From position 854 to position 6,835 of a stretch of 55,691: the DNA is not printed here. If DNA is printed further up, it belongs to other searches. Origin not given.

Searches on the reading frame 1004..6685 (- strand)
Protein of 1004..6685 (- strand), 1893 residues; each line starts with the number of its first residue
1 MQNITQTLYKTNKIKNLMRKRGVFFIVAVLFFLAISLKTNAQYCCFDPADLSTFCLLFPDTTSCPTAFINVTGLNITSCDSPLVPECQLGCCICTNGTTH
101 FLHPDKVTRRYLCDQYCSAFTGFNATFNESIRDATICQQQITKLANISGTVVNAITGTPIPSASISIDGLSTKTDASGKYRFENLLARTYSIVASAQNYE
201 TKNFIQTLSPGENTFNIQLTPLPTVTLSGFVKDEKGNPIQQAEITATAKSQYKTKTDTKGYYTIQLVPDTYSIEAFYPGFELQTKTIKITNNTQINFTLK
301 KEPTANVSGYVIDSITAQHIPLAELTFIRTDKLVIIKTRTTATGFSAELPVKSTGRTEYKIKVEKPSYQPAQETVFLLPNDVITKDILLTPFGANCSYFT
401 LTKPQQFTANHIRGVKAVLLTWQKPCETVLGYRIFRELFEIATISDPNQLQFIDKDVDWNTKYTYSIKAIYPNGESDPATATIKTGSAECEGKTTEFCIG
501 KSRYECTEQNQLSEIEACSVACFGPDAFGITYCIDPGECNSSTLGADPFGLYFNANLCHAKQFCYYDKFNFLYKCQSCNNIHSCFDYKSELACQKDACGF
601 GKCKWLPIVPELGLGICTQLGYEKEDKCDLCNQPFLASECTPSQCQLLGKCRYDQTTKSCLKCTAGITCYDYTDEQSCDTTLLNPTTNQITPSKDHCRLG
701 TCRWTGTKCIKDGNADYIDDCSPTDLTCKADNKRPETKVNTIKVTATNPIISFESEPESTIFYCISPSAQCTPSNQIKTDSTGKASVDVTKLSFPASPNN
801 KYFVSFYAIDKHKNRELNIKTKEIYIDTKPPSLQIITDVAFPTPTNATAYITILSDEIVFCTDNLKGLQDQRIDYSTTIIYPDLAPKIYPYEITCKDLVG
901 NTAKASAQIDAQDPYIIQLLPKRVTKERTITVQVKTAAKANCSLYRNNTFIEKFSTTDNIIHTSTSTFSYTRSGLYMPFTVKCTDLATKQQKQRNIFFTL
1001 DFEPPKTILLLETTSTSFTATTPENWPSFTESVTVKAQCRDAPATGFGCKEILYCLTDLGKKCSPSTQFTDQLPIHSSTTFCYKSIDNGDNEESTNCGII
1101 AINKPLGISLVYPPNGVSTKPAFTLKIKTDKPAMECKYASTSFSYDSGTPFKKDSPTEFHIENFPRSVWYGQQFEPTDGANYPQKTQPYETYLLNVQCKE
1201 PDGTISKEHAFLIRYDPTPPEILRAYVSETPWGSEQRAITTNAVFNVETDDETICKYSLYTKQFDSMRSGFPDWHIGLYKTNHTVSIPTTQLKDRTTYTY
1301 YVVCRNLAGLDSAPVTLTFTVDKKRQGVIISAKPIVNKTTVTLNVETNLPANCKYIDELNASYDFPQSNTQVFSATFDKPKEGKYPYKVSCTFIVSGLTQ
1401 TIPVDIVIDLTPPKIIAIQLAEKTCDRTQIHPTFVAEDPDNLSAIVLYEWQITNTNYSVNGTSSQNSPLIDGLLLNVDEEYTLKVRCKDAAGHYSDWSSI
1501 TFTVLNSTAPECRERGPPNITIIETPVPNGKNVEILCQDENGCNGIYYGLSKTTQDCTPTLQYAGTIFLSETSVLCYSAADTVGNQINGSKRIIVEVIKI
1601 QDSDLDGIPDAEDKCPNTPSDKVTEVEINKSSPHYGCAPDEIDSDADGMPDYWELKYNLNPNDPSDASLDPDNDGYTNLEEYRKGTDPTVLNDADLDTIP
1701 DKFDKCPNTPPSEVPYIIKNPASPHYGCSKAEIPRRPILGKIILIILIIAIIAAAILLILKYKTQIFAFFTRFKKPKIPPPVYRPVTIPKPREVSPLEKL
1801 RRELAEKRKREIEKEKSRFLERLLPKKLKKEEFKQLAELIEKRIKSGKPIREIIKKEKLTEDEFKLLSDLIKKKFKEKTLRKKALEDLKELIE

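Call 9: search_protein_families(library=pfam, max_evalue=0.001, proteins=[window:1004-6685:-])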
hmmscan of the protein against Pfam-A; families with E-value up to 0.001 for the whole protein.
window:1004-6685:- (1893 aa): 6 families
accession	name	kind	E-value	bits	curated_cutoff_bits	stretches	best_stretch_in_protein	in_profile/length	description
PF13620.12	CarboxypepD_reg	-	1.9e-36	124.7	32.3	2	226-300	1-82/82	Carboxypeptidase regulatory-like domain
PF13715.12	CarbopepD_reg_2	-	4.1e-22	78.5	32.2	2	147-219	1-76/88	CarboxypepD_reg-like domain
PF02369.22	Big_1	-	3.1e-05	24.4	34.9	0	224-268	18-68/93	Bacterial Ig-like domain (group 1)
PF00041.27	fn3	-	7.8e-05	23.3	25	0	403-480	2-79/84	Fibronectin type III domain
PF14686.12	fn3_3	-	0.00011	22.4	24.4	1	243-295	21-73/75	Polysaccharide lyase family 4, domain II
PF18884.5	TSP3_bac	-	0.00026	21.2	25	0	1670-1689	1-20/22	Bacterial TSP3 repeat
